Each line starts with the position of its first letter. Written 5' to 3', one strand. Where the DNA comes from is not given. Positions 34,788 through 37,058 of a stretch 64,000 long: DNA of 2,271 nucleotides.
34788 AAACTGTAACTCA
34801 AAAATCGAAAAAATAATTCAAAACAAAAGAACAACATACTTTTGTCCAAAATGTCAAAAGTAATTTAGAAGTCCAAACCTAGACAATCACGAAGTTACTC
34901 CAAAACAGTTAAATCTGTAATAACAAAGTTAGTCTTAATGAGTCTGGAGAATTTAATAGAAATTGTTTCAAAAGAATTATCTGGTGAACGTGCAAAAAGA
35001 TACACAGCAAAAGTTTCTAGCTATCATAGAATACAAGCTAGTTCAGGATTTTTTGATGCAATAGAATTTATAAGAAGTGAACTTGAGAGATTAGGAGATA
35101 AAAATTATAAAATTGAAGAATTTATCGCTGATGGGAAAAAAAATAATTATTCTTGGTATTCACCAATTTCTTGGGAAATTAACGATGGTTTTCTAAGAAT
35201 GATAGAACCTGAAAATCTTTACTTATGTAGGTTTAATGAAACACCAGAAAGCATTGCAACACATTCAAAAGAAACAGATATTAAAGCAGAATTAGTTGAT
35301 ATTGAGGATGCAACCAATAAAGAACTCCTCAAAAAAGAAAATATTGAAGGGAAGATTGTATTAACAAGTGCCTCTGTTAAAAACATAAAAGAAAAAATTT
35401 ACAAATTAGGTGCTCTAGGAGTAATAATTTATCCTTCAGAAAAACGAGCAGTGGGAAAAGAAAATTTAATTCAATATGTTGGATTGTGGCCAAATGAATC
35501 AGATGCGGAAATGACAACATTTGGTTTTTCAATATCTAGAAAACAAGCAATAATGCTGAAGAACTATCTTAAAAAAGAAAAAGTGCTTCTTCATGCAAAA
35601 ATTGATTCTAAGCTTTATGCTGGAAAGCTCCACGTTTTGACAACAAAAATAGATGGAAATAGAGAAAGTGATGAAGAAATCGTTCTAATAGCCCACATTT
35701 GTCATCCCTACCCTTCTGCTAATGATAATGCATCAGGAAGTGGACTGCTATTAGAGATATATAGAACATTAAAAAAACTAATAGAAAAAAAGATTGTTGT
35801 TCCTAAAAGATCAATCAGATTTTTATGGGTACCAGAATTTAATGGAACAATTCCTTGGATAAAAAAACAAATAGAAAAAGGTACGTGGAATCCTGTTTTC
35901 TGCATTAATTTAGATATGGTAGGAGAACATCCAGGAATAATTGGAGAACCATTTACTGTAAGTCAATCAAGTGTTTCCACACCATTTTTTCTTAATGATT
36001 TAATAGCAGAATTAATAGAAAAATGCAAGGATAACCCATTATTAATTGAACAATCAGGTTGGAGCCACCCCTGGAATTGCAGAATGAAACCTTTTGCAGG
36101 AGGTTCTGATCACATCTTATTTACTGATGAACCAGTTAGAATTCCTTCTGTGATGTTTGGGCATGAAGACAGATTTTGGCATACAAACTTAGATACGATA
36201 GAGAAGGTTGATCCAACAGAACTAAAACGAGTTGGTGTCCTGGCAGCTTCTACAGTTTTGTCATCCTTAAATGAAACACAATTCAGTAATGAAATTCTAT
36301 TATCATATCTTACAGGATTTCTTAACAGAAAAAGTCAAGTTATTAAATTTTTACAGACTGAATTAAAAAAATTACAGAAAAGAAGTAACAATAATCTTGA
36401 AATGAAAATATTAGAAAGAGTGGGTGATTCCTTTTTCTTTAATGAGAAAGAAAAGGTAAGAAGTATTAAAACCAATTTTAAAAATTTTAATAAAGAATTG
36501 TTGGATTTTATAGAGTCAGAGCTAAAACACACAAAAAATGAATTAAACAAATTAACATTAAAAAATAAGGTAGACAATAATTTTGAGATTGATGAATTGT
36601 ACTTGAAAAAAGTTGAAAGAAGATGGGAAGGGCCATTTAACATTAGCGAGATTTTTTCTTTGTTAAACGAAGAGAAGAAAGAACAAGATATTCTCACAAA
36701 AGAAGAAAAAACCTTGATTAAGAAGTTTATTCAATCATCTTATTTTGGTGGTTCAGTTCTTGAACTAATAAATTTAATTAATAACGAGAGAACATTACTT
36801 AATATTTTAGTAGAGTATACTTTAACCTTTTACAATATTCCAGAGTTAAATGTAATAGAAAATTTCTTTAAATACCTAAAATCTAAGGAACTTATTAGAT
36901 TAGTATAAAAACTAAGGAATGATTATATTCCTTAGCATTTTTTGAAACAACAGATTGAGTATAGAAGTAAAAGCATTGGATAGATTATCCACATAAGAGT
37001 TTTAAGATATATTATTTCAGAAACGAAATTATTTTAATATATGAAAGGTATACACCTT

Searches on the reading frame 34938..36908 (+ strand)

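Call 69: search_protein_families(library=pfam, proteins=[window:34938-36908:+], max_evalue=0.001)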
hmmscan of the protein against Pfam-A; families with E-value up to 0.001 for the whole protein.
window:34938-36908:+ (656 aa): 2 families
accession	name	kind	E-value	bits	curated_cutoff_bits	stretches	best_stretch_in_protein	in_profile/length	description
PF04389.22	Peptidase_M28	-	7.1e-16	58.9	21.3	1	237-438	5-191/193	Peptidase family M28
PF16254.10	DUF4910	-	2.7e-10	40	26.6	1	226-331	51-147/247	Domain of unknown function (DUF4910)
